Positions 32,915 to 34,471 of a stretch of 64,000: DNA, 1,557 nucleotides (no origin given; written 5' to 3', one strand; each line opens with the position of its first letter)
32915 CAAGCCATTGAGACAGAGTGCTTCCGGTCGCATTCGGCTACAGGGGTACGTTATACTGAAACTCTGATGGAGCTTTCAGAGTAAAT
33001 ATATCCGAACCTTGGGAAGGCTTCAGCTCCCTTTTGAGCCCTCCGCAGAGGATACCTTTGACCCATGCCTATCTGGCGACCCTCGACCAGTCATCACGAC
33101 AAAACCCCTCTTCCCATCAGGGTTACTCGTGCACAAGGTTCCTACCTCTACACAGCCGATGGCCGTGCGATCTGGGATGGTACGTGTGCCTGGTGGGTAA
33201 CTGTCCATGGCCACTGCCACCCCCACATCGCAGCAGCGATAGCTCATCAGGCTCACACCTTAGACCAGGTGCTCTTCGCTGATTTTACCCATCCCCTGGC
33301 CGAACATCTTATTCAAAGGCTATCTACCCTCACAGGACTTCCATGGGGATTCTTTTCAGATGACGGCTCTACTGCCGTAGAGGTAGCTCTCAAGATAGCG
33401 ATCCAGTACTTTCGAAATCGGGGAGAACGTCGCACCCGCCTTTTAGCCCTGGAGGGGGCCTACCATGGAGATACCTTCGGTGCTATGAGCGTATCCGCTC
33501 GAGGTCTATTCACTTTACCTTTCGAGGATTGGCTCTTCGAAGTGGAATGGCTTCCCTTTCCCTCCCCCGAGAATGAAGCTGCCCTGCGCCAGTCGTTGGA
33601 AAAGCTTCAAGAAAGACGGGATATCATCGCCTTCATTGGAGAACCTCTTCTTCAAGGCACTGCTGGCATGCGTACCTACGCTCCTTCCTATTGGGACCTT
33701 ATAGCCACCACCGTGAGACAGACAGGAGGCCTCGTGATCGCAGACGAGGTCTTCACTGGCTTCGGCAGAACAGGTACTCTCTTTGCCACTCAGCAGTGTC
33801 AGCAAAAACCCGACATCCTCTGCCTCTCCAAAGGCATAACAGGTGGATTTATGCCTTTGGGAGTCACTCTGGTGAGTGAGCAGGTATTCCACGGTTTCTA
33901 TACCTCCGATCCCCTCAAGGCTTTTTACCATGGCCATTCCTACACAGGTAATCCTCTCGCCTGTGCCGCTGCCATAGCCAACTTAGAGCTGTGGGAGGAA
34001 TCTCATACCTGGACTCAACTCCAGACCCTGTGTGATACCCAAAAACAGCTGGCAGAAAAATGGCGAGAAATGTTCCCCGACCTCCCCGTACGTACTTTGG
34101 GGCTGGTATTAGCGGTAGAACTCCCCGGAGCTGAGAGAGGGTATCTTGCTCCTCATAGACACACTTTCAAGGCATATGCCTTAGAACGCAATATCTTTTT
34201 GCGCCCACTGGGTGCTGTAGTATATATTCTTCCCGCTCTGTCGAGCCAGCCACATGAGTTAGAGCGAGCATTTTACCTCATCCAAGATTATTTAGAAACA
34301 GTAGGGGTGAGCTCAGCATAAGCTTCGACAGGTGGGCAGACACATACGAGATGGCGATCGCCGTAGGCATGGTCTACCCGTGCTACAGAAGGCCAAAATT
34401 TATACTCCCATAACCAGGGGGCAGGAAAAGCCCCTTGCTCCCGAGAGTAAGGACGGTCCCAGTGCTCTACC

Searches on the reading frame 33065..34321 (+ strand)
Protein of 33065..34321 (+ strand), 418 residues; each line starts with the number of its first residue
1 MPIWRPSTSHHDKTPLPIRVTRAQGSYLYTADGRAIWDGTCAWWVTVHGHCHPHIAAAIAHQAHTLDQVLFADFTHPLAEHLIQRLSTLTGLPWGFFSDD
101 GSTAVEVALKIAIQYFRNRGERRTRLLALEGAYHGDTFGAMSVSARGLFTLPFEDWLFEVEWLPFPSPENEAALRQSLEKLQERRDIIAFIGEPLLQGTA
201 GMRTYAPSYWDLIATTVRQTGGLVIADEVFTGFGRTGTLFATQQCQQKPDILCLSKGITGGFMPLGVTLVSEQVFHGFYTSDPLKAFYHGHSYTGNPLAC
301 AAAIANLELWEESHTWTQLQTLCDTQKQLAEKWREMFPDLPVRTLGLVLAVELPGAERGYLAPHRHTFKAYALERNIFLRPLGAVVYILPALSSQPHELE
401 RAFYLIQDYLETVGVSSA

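Call 9: find_encoding_contigs(protein=window:33065-34321:+, flank=6000, max_places=10)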
Protein window:33065-34321:+ (418 aa): no gene with exactly this product is on record in the collection.

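Call 10: find_related_loci(query=window:33065-34318:+, collection=genome_contigs, flank=4000)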
Query window:33065-34318:+ (418 aa) in genome_contigs; peptide patterns used: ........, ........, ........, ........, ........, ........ (x = any residue, [..] = any of these).
49 stretches matched a pattern; 6 encode a relative of the query (tblastn E <= 1e-3); 6 distinct loci.
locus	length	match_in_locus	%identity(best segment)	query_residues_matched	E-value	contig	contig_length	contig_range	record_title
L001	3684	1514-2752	70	1-413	0e+0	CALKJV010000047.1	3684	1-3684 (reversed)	MAG: uncultured Bacteroidia bacterium isolate N1_Bin_METABAT__124_1 genome assembly, contig: c_000000065285, whole genom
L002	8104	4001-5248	65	1-416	0e+0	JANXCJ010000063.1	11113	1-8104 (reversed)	MAG: Bacteroidia bacterium isolate SKYB7 NODE_63_length_11113_cov_3.463483, whole genome shotgun sequence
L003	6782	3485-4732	69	1-416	0e+0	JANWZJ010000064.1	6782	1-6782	MAG: Bacteroidia bacterium isolate SKYG92 NODE_64_length_6782_cov_5.005817, whole genome shotgun sequence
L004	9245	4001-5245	68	1-417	0e+0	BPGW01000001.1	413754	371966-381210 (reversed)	MAG: Bacteroidia bacterium KatS3mg026 DNA, contig_8831, whole genome shotgun sequence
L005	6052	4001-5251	64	1-418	0e+0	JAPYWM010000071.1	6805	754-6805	MAG: Sphingobacterium sp. isolate RSWP8 scaffold_2180_c1, whole genome shotgun sequence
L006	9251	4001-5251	62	1-418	1e-177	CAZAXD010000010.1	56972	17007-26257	MAG TPA_asm: uncultured Sphingobacterium sp. isolate binchicken_co30_158 genome assembly, contig: NODE_567_length_56972_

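Call 83: find_homologous_proteins(query=window:33065-34318:+, max_evalue=1e-150)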
Query window:33065-34318:+ (418 aa): 27 proteins with E <= 1e-150 among 8000 candidates.
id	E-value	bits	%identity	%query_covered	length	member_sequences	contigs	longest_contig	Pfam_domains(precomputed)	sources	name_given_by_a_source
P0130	4.0e-289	977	100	100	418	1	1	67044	PF00202.28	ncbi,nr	ncbi:MAG: adenosylmethionine--8-amino-7-oxononanoate transaminase [Bacteroidia bacterium]|nr:adenosy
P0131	2.7e-201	687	71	99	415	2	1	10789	PF00202.28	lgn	-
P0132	2.7e-201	687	72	98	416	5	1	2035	PF00202.28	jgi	jgi:adenosylmethionine-8-amino-7-oxononanoate aminotransferase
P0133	4.4e-198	677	68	100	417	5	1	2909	PF00202.28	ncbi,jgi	-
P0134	5.6e-198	676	69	100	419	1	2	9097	PF00202.28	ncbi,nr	ncbi:MAG: adenosylmethionine--8-amino-7-oxononanoate transaminase [Bacteroidia bacterium]|nr:adenosy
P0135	6.4e-195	666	70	99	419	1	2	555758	PF00202.28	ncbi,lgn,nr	ncbi:MAG: adenosylmethionine--8-amino-7-oxononanoate transaminase [Bacteroidia bacterium]|nr:adenosy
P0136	1.4e-194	665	69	100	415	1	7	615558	PF00202.28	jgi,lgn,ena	-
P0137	1.6e-193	662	69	98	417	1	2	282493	PF00202.28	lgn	-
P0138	3.0e-193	661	69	100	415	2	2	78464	PF00202.28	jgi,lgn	-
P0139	3.1e-191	654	66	98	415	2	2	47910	PF00202.28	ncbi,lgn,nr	ncbi:MAG: adenosylmethionine--8-amino-7-oxononanoate transaminase [Bacteroidia bacterium]|nr:adenosy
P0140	5.0e-191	653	67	100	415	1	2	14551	PF00202.28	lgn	-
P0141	6.3e-191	653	67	98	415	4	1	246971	PF00202.28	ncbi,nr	ncbi:MAG: adenosylmethionine--8-amino-7-oxononanoate transaminase [Bacteroidia bacterium]|nr:adenosy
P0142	8.9e-191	653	70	96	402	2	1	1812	PF00202.28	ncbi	ncbi:MAG: adenosylmethionine--8-amino-7-oxononanoate transaminase, partial [Bacteroidetes bacterium]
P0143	4.6e-190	650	67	99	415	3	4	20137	PF00202.28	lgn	-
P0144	2.0e-188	645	68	98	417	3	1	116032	PF00202.28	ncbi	ncbi:MAG: adenosylmethionine--8-amino-7-oxononanoate transaminase [Bacteroidia bacterium]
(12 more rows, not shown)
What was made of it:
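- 33065..34321 (+): bioA (adenosylmethionine-8-amino-7-oxononanoate transaminase), the right neighbour of the gap. P0130 is 100% identical over 418 aa, with the same start codon (call 83).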

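Call 84: find_encoding_contigs(protein=P0131, flank=3000, max_places=2)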
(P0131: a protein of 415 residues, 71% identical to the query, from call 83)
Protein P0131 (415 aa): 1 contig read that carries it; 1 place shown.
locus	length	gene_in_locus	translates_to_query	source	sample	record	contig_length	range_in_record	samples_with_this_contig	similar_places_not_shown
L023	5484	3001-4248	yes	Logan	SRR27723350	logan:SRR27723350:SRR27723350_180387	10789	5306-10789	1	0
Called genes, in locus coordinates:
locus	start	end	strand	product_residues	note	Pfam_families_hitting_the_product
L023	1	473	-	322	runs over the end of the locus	PF01075:Glyco_transf_9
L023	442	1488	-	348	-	-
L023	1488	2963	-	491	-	PF00875:DNA_photolyase, PF03441:FAD_binding_7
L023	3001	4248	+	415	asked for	PF00202:Aminotran_3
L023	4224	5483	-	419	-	?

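Call 85: find_encoding_contigs(protein=P0132, flank=3000, max_places=2)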
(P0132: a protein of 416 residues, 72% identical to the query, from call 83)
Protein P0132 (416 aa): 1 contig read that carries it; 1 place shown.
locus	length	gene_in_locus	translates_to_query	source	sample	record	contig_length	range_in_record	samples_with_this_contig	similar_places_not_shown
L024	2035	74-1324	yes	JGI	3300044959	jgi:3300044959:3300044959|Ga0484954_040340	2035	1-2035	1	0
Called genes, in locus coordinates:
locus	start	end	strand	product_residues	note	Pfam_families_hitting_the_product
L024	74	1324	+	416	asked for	PF00202:Aminotran_3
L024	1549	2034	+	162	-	?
